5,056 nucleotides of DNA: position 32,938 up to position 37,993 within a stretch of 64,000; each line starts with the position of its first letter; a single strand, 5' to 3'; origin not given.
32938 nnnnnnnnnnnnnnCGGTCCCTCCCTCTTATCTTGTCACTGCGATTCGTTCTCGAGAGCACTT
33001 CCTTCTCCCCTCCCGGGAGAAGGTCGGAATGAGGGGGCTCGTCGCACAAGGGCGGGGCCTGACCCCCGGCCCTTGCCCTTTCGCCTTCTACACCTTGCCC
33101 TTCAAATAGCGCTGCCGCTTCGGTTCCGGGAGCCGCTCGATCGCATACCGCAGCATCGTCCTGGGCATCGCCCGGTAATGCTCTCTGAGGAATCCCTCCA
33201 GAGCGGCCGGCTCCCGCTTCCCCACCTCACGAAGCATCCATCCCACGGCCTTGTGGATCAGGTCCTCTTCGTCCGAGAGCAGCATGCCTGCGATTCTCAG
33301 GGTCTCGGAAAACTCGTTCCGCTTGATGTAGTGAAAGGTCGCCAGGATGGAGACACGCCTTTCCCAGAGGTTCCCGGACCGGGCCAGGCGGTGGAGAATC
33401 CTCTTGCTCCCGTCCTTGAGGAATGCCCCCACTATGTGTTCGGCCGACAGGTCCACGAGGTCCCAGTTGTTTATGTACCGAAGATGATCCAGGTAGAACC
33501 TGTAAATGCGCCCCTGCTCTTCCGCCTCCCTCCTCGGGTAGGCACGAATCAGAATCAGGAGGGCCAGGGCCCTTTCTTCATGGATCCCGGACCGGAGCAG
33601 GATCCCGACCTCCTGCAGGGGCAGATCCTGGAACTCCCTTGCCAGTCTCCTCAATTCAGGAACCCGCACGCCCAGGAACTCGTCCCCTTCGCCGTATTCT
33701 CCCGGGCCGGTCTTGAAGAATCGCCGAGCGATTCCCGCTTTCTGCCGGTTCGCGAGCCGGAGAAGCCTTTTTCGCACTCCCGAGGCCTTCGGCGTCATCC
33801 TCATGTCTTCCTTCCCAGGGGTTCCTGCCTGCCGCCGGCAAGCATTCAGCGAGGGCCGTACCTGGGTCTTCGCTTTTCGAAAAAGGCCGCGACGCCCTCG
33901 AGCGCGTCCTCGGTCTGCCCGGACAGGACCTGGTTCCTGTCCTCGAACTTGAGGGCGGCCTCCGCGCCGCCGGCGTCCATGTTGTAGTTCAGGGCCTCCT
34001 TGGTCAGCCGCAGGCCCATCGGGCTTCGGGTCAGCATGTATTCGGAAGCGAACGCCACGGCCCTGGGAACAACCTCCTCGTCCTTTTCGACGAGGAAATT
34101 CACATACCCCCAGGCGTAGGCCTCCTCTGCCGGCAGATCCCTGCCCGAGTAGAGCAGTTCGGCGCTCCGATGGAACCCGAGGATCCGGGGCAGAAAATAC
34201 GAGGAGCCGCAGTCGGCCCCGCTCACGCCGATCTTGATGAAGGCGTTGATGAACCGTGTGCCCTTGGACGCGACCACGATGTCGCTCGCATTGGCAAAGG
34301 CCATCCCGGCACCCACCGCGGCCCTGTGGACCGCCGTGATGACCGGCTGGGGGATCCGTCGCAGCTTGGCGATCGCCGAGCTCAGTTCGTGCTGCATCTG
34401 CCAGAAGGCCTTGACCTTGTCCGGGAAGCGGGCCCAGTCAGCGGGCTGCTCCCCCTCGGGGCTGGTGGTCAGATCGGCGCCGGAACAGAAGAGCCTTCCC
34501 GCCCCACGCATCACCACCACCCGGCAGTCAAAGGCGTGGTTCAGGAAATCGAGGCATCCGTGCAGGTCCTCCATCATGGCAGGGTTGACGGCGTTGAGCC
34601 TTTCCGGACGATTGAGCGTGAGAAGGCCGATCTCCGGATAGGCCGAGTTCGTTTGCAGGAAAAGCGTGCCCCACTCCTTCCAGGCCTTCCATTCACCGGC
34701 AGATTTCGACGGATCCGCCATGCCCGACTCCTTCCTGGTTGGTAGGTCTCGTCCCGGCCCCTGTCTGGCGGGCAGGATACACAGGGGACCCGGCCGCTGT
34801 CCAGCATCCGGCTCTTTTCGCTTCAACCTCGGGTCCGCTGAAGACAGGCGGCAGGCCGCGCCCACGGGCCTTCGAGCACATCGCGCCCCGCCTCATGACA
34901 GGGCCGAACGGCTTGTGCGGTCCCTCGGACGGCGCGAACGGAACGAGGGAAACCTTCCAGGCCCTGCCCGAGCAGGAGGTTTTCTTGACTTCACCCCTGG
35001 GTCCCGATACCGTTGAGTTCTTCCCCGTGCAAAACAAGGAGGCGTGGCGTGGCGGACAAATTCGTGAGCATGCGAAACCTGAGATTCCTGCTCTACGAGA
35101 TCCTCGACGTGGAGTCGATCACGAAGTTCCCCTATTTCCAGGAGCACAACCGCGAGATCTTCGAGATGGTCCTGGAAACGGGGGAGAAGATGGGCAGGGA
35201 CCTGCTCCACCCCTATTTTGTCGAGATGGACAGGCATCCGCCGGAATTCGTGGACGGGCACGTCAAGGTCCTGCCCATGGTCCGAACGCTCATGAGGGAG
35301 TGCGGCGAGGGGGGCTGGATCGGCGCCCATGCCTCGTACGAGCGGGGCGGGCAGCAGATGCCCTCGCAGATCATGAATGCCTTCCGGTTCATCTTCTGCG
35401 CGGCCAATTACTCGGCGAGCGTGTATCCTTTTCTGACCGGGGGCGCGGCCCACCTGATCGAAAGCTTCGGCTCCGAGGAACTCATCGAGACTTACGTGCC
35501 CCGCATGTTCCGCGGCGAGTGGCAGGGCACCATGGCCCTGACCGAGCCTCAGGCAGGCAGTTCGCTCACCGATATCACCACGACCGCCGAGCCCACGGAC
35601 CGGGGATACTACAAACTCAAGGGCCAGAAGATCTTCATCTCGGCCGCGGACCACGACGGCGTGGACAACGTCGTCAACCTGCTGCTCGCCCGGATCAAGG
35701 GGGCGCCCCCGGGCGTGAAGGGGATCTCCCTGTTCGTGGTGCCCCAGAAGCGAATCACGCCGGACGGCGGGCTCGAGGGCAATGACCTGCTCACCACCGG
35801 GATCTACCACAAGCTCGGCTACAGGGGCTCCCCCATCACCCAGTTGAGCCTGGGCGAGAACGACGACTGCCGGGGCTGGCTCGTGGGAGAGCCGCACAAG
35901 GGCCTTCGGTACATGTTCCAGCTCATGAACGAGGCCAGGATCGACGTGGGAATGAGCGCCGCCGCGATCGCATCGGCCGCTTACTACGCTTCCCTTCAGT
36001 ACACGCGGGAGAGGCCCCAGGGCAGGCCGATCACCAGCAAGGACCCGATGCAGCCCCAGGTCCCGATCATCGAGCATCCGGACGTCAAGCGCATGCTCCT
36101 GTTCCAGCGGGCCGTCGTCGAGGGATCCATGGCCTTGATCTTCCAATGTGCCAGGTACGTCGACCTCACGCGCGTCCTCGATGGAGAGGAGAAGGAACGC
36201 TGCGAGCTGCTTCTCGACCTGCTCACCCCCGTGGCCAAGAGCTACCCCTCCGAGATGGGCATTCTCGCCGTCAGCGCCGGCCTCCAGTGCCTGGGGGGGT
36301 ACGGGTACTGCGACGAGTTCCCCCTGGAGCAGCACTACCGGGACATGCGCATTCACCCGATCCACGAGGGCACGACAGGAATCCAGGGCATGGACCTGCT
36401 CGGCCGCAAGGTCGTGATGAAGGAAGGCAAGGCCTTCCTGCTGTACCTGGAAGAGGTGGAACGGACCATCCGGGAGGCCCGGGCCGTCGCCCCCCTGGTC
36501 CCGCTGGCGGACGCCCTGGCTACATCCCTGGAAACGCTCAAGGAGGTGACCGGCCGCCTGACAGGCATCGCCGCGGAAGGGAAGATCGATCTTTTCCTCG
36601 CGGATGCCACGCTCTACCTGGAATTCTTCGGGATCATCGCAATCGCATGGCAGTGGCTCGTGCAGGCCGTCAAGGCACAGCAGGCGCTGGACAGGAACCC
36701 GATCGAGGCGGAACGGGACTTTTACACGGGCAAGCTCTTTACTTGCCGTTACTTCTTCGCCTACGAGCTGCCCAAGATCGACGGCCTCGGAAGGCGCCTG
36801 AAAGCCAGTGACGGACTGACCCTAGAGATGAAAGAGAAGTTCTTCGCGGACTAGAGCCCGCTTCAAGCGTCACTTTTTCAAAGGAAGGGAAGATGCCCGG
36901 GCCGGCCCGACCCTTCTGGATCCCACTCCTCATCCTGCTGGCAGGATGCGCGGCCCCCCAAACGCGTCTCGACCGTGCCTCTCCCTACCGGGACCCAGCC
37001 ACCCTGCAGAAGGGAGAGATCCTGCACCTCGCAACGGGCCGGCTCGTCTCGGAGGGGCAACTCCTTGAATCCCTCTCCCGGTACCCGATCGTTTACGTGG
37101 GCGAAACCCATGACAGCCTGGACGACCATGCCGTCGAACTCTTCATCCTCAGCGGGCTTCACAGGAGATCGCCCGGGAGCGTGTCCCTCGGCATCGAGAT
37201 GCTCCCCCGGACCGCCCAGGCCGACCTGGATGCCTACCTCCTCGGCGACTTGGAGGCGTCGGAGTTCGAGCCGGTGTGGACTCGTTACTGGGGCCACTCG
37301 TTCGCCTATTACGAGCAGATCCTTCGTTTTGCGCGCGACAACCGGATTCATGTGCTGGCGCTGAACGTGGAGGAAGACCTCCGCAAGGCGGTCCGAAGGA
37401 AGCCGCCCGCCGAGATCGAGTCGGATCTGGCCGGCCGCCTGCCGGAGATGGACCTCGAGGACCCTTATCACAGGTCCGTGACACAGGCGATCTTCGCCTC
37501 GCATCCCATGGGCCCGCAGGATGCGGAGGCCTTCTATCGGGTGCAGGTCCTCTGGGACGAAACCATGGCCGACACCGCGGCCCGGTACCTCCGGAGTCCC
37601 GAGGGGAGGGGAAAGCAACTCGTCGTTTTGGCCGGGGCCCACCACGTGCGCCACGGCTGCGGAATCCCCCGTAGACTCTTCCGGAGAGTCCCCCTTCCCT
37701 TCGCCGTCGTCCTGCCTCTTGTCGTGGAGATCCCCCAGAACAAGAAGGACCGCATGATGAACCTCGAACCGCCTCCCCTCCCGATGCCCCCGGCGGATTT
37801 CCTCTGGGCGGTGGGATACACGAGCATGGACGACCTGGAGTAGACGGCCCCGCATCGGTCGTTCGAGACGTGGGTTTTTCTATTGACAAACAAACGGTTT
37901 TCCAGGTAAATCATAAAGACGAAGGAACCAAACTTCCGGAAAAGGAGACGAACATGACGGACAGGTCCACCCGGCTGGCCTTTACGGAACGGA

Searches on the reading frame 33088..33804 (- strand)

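Call 74: search_protein_families(library=pfam, proteins=[window:33088-33804:-], max_evalue=0.00001)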
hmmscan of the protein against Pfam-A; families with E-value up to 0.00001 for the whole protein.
window:33088-33804:- (238 aa): 1 family
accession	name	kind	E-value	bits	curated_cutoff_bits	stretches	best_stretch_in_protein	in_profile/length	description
PF08713.17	DNA_alkylation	-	5.5e-65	219.5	21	1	10-225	1-213/213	DNA alkylation repair enzyme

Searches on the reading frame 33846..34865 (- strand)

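Call 74: search_protein_families(library=pfam, proteins=[window:33846-34865:-], max_evalue=0.00001)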
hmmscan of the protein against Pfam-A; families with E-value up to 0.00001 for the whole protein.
window:33846-34865:- (339 aa): 2 families
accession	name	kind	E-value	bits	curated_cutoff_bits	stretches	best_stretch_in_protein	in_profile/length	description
PF00378.25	ECH_1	-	2e-40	139.1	27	1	78-337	5-249/251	Enoyl-CoA hydratase/isomerase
PF16113.10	ECH_2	-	5.9e-28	98.8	27.2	1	79-262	1-175/335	Enoyl-CoA hydratase/isomerase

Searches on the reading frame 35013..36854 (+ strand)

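Call 74: search_protein_families(library=pfam, proteins=[window:35013-36854:+], max_evalue=0.00001)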
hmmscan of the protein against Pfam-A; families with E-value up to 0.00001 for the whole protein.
window:35013-36854:+ (613 aa): 4 families
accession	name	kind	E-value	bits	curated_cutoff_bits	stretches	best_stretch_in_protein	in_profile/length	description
PF12806.12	Acyl-CoA_dh_C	-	1.5e-29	103.1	30.3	1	479-606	2-123/124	Acetyl-CoA dehydrogenase C-terminal like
PF00441.29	Acyl-CoA_dh_1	-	2.8e-18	66.9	22.4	1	296-461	2-144/150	Acyl-CoA dehydrogenase, C-terminal domain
PF02770.24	Acyl-CoA_dh_M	-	8.3e-12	45.6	33.3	1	174-280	2-94/97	Acyl-CoA dehydrogenase, middle domain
PF02771.21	Acyl-CoA_dh_N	-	1.1e-06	29.4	22.9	1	88-169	33-113/113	Acyl-CoA dehydrogenase, N-terminal domain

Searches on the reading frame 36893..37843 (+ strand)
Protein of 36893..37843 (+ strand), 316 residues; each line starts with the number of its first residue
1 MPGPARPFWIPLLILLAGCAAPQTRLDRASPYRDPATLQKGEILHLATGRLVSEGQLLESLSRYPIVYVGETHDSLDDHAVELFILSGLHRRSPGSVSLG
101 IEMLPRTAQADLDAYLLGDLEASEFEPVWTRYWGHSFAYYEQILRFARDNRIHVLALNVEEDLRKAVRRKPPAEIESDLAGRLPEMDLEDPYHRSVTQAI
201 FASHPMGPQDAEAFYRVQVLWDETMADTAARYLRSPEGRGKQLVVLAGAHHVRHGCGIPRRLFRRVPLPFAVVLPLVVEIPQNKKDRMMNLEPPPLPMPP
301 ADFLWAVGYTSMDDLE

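Call 74: search_protein_families(library=pfam, proteins=[window:36893-37843:+], max_evalue=0.00001)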
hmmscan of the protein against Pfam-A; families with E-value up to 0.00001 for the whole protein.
window:36893-37843:+ (316 aa): 1 family
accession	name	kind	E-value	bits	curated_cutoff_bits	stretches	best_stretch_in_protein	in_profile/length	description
PF04187.18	Cofac_haem_bdg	-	6.2e-52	177.1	27.7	1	57-262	1-213/213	Haem-binding uptake, Tiki superfamily, ChaN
